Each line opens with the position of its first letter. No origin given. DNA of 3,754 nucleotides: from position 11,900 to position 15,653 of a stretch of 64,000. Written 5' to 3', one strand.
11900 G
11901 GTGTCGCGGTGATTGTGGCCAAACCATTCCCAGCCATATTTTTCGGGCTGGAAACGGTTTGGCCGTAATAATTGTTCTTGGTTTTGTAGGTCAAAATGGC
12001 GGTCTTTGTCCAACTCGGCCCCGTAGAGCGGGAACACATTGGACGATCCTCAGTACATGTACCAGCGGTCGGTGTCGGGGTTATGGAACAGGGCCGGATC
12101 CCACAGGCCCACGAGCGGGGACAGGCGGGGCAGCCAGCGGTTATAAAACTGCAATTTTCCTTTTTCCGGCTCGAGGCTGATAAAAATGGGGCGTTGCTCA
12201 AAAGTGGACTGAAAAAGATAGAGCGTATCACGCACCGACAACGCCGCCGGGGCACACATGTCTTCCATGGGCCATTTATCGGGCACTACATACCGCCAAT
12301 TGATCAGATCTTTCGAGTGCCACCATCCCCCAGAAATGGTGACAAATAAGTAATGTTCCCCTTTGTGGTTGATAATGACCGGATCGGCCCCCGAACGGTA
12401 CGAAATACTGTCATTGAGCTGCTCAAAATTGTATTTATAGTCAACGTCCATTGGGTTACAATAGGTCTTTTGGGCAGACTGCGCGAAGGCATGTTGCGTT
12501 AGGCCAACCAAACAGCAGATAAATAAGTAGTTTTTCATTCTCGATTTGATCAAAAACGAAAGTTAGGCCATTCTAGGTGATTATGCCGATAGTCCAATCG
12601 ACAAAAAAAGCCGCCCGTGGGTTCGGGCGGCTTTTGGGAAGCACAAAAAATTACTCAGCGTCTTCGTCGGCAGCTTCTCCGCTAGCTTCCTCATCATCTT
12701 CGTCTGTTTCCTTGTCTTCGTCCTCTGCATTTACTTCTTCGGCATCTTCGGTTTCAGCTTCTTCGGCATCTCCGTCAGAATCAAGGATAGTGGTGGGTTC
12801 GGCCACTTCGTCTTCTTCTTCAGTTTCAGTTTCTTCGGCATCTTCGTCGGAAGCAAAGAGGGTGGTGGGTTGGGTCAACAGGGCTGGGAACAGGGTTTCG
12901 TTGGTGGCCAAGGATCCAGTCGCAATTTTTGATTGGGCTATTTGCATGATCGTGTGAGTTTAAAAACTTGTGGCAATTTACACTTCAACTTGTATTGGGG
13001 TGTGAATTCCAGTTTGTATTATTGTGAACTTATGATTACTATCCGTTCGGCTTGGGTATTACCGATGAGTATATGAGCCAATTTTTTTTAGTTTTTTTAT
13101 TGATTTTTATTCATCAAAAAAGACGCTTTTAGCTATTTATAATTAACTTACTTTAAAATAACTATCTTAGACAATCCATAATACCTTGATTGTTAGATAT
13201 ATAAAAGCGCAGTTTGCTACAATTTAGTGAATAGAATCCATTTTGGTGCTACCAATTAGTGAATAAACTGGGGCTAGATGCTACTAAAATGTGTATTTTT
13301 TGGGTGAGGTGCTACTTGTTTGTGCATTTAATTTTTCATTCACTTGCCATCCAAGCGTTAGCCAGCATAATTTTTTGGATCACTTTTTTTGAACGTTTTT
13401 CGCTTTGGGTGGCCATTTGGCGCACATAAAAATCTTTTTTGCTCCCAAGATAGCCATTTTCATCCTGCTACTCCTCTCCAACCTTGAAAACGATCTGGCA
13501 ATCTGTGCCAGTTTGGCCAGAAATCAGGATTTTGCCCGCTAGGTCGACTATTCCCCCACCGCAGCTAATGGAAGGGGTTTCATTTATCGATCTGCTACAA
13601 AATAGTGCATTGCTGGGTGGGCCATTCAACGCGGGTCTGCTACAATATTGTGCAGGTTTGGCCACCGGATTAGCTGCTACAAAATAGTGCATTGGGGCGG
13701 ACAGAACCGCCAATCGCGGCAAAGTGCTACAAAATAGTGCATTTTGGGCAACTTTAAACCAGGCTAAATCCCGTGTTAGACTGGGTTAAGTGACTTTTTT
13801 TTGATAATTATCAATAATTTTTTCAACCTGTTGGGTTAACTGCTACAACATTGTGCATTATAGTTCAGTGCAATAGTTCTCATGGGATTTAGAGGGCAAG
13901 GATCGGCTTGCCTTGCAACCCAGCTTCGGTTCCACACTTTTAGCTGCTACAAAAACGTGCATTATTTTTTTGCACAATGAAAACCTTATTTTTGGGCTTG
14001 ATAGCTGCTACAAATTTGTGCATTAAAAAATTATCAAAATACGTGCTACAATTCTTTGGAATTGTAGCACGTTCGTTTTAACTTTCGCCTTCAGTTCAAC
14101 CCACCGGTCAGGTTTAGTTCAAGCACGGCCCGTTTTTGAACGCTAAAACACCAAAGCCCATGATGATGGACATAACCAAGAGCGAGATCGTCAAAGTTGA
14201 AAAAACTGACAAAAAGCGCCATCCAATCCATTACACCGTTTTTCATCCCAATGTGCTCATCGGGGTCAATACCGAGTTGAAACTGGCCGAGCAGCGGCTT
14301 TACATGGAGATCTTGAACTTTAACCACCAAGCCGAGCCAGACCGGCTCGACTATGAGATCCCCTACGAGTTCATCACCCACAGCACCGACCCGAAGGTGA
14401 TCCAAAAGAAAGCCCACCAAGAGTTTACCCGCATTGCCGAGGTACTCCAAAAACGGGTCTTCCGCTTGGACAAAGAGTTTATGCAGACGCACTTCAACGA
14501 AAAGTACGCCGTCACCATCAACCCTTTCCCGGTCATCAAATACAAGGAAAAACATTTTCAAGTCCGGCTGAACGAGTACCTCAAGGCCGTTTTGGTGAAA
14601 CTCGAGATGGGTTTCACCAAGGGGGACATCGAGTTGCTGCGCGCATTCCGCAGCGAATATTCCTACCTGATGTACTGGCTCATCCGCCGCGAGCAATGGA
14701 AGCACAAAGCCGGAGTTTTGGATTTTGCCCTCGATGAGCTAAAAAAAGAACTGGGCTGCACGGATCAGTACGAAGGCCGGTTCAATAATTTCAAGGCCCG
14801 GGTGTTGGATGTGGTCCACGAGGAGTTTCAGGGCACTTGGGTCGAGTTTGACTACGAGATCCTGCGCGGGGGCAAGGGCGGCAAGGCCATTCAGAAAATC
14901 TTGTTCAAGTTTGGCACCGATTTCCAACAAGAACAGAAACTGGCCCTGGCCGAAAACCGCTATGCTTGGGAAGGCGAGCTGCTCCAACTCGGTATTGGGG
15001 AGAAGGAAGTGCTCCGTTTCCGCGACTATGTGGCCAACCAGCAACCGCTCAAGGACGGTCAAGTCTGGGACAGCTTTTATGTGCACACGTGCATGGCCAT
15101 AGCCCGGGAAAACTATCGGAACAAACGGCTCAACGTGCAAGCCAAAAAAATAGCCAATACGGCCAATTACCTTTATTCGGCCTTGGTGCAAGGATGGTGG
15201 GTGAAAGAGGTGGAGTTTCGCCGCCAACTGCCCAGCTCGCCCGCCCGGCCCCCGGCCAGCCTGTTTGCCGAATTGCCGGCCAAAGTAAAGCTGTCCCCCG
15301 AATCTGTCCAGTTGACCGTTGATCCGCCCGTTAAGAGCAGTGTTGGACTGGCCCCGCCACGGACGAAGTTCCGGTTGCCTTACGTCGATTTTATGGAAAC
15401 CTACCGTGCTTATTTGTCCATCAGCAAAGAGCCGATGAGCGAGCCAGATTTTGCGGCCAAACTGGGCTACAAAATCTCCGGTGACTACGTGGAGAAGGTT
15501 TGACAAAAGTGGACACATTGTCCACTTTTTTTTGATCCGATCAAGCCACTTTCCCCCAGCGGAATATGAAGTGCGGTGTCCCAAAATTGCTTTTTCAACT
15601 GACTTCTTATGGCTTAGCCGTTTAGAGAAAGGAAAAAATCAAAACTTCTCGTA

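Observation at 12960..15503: Iteron-type plasmid origin with Rep_3 initiator: the window belongs to a plasmid, chromid or integrated plasmid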

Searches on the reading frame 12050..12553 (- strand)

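Call 12: search_protein_families(library=pfam, proteins=[window:12050-12553:-], max_evalue=0.001)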
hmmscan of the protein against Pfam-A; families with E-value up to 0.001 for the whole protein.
window:12050-12553:- (167 aa): 1 family
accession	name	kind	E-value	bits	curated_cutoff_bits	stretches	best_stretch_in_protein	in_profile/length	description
PF04616.20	Glyco_hydro_43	-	0.00027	20.8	32.2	1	54-166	9-137/288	Glycosyl hydrolases family 43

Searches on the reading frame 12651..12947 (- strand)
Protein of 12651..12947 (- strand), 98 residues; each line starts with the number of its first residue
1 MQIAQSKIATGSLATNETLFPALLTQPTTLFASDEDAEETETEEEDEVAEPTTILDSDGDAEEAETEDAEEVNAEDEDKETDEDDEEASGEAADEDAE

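Call 33: search_protein_families(library=pfam, proteins=[window:12651-12947:-], max_evalue=1)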
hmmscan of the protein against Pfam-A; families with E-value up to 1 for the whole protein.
window:12651-12947:- (98 aa): 1 family
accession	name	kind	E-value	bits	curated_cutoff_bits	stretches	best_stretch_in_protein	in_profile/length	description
PF01080.22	Presenilin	-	0.07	12.3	34.3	1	15-85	206-277/408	Presenilin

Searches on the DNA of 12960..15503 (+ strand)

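Call 17: search_dna_similar(query=window:12960-15503:+, collection=plasmids, mode=near)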
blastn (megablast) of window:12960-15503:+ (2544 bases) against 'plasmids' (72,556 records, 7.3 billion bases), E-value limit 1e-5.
No match.
